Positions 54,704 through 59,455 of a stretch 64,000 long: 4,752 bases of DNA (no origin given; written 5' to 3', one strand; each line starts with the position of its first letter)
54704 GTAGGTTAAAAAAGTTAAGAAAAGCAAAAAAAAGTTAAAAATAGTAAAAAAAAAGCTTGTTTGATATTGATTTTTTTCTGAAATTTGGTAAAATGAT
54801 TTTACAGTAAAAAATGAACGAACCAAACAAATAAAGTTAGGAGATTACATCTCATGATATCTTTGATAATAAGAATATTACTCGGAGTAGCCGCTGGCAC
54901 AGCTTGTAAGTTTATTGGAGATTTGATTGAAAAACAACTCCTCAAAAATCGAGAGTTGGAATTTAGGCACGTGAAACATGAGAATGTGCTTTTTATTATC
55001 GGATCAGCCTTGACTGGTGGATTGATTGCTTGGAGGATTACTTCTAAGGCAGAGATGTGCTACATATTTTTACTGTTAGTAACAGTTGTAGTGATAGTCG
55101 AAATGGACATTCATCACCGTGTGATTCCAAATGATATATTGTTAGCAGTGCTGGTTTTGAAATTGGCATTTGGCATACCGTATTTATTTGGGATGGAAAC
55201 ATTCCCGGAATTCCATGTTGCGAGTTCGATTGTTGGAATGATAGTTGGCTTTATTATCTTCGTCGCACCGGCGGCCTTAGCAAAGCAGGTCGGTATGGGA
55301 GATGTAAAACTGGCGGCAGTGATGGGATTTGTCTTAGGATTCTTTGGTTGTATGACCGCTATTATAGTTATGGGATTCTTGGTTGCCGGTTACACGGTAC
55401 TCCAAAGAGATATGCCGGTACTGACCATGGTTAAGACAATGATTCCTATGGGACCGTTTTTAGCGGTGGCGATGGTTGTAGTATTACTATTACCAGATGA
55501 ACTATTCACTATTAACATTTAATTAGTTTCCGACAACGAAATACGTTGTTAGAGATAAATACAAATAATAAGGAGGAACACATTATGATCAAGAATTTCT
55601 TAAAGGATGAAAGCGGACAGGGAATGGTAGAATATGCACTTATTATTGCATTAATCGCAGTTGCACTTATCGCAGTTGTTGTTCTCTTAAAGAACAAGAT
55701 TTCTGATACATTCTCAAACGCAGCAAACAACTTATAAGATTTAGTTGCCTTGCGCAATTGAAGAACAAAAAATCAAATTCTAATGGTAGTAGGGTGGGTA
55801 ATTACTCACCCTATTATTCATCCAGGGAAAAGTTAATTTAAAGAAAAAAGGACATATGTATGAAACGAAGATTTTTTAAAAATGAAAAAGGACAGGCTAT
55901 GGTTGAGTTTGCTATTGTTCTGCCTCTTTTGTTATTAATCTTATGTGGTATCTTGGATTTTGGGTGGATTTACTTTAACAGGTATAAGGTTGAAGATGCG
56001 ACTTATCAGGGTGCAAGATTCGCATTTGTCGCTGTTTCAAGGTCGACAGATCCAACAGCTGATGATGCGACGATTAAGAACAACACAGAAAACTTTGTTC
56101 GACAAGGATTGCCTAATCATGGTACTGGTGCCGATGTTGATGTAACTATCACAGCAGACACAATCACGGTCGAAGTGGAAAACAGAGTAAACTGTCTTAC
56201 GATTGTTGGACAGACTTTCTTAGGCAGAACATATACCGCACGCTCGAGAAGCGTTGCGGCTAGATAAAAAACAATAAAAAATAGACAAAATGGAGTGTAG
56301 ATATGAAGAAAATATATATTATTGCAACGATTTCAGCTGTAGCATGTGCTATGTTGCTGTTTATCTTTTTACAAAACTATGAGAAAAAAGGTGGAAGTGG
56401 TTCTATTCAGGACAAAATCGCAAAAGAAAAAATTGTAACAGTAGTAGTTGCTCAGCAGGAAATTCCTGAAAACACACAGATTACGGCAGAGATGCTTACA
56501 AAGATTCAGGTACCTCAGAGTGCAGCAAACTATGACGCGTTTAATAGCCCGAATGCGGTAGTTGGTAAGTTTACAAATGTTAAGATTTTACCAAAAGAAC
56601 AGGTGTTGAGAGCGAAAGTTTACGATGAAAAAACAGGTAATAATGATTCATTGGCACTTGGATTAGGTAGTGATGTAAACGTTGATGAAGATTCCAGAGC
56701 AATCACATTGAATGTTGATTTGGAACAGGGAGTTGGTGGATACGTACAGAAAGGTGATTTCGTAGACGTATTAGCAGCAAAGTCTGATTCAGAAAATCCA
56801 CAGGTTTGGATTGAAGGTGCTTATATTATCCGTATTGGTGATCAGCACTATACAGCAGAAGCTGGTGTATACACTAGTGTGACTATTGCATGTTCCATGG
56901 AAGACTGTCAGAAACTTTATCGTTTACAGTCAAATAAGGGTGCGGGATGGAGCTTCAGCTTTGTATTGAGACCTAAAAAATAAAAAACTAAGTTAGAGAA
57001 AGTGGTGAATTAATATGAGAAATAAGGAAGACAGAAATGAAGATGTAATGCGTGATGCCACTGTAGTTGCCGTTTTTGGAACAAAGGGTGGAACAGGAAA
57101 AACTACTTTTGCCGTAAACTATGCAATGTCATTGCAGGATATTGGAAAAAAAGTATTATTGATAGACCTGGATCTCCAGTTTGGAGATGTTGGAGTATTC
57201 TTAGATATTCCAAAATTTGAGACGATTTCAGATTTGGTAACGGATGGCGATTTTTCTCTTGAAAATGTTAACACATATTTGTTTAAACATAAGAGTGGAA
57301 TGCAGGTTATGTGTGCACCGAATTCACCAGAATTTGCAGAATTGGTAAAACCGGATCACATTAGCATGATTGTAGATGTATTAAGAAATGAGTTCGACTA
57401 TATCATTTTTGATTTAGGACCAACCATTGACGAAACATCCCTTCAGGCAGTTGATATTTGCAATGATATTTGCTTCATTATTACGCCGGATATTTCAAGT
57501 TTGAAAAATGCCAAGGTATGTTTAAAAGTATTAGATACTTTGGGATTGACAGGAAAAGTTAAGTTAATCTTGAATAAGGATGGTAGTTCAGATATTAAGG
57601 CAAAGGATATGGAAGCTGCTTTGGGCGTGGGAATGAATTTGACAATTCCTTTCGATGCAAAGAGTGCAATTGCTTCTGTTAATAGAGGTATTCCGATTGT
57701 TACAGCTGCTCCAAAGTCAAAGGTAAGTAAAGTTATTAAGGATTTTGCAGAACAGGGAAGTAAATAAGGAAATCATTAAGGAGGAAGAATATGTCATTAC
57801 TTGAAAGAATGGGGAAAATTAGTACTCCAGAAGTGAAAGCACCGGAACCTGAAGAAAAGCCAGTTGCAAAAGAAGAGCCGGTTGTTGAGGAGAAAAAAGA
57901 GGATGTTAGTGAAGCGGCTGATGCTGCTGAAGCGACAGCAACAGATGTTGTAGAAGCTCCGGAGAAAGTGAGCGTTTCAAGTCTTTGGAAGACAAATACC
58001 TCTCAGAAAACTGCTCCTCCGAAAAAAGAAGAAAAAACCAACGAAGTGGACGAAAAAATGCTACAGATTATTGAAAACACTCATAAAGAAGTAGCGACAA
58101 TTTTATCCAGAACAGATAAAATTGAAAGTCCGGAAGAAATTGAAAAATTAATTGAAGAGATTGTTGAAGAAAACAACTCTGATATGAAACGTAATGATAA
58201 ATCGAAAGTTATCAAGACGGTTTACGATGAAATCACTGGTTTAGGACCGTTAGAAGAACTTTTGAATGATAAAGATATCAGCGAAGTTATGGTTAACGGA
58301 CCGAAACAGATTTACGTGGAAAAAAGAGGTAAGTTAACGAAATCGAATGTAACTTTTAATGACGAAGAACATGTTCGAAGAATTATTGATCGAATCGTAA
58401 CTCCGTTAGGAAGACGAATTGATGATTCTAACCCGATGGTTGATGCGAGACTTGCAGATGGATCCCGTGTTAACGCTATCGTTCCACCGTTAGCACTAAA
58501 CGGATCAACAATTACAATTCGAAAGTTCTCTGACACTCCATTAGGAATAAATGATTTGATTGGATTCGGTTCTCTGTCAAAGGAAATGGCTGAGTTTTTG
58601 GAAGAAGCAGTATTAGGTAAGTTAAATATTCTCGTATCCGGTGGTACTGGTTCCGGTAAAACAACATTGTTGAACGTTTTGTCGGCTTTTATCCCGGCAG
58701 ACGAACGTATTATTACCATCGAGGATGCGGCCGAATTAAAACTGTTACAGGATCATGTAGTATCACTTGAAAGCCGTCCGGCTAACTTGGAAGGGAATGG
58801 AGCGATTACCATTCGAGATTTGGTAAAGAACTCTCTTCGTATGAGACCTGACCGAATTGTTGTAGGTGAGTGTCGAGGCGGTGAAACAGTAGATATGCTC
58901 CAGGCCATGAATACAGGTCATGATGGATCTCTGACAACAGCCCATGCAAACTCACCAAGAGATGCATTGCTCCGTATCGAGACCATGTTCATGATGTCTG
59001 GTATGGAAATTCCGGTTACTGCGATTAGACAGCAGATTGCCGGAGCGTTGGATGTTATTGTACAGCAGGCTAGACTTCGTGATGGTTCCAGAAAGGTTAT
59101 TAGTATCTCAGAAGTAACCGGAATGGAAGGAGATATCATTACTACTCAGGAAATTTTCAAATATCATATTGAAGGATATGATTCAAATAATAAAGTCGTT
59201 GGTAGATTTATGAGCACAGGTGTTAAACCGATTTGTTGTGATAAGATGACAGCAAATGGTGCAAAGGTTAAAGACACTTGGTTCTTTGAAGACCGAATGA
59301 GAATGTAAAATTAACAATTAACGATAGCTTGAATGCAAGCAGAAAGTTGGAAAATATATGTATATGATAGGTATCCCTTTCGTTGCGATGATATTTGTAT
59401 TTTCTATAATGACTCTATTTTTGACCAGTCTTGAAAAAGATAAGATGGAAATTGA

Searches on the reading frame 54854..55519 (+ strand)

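Call 6: search_protein_families(library=pfam, proteins=[window:54854-55519:+], max_evalue=0.1)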
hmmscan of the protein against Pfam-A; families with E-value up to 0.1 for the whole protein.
window:54854-55519:+ (222 aa): 1 family
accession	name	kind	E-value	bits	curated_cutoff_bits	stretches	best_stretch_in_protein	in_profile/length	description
PF01478.23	Peptidase_A24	-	8.3e-13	49.1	26.5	1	73-181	2-103/104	Type IV leader peptidase family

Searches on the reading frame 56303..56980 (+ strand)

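Call 6: search_protein_families(library=pfam, proteins=[window:56303-56980:+], max_evalue=0.1)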
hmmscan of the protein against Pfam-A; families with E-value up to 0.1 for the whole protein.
window:56303-56980:+ (226 aa): 3 families
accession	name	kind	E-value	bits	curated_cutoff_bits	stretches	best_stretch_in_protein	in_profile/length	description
PF16976.10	RcpC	-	1.9e-10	41.1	28.8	1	126-209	6-104/114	Flp pilus assembly protein RcpC/CpaB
PF08666.17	SAF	-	1.1e-05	26.3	21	1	46-95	2-51/63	SAF domain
PF13144.11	ChapFlgA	-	0.0084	16.6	23.8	1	46-105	2-59/122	Chaperone for flagella basal body P-ring formation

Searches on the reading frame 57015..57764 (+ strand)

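Call 6: search_protein_families(library=pfam, proteins=[window:57015-57764:+], max_evalue=0.1)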
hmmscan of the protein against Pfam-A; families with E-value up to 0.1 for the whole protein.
window:57015-57764:+ (250 aa): 11 families
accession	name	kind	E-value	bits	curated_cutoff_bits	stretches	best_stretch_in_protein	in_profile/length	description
PF13614.12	AAA_31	-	1.6e-15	58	27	1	16-174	2-165/177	AAA domain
PF10609.15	ParA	-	4.1e-12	46.5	27.1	1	16-246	4-243/246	NUBPL iron-transfer P-loop NTPase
PF01656.29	CbiA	-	5.9e-11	42.8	25.4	1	18-188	1-82/125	CobQ/CobB/MinD/ParA nucleotide binding domain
PF06564.18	CBP_BcsQ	-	4.9e-08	33.2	21.3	1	17-52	3-38/234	Cellulose biosynthesis protein BcsQ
PF09140.17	MipZ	-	3.3e-07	30.3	20.7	1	18-152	3-124/262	ATPase MipZ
PF02374.21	ArsA_ATPase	-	5.7e-07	29.5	24.3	1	19-53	4-38/305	Anion-transporting ATPase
PF00142.24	Fer4_NifH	-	6.8e-07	29.5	25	1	18-246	3-242/271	4Fe-4S iron sulfur cluster binding proteins, NifH/frxC family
PF06745.19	ATPase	-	0.032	14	26.6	1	14-53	18-57/231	KaiC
PF00448.28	SRP54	-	0.037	14.1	22.7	1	16-54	2-39/196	SRP54-type protein, GTPase domain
PF13479.12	AAA_24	-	0.074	13.3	27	0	17-58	4-36/195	AAA domain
PF01000.31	RNA_pol_A_bac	-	0.089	13.4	33.9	0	159-237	19-85/119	RNA polymerase Rpb3/RpoA insert domain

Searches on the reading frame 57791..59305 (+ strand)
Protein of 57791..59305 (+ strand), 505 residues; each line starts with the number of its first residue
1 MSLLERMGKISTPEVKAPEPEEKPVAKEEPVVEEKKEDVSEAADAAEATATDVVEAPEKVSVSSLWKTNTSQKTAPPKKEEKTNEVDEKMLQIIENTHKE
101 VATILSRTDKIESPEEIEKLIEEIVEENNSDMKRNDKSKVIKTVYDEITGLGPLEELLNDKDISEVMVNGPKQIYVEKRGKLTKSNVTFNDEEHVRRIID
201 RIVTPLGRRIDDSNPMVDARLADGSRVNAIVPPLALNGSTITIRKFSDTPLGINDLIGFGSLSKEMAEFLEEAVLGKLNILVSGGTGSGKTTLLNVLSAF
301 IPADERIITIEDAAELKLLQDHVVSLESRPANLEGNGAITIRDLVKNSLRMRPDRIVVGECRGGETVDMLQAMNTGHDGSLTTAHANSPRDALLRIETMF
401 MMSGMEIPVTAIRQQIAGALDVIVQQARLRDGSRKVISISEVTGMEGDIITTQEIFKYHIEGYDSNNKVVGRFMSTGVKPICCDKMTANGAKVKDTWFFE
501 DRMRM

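Call 6: search_protein_families(library=pfam, proteins=[window:57791-59305:+], max_evalue=0.1)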
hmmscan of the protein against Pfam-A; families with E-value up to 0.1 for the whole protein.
window:57791-59305:+ (505 aa): 22 families
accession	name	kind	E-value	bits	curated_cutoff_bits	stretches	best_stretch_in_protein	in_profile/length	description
PF00437.27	T2SSE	-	2.2e-64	217.9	24.9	1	149-428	3-277/370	Type II/IV secretion system protein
PF03029.23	ATP_bind_1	-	0.00069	19.9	27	0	282-306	1-25/240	Conserved hypothetical ATP binding protein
PF00005.33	ABC_tran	-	0.0022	19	25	1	281-313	15-47/137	ABC transporter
PF13191.12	AAA_16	-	0.0029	18.6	32.6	1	267-311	13-58/167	AAA ATPase domain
PF07724.20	AAA_2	-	0.0037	17.8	27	0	278-327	4-51/166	AAA domain (Cdc48 subfamily)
PF03193.22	RsgA_GTPase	-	0.0049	17.1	30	0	264-298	94-127/174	RsgA GTPase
PF01078.27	Mg_chelatase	-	0.005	16.7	20.3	1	267-311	12-56/207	Magnesium chelatase, subunit ChlI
PF14532.12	Sigma54_activ_2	-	0.0077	16.9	25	1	257-315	1-59/138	Sigma-54 interaction domain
PF13555.12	AAA_29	-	0.0079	16.4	27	1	279-301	24-46/61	P-loop containing region of AAA domain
PF15599.11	Imm63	-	0.0084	16.7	26.7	0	175-211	7-43/82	Immunity protein 63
PF13401.12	AAA_22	-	0.009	16.8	27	0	277-311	5-40/130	AAA domain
PF10236.15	DAP3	-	0.013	15.2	23.1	0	93-160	62-130/311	Mitochondrial ribosomal death-associated protein 3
PF01580.24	FtsK_SpoIIIE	-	0.021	14.7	24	1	278-297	40-59/221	FtsK/SpoIIIE family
PF13476.12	AAA_23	-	0.029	15.5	27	1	257-298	5-40/201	AAA domain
PF13238.12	AAA_18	-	0.035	15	29.4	0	280-304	1-25/128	AAA domain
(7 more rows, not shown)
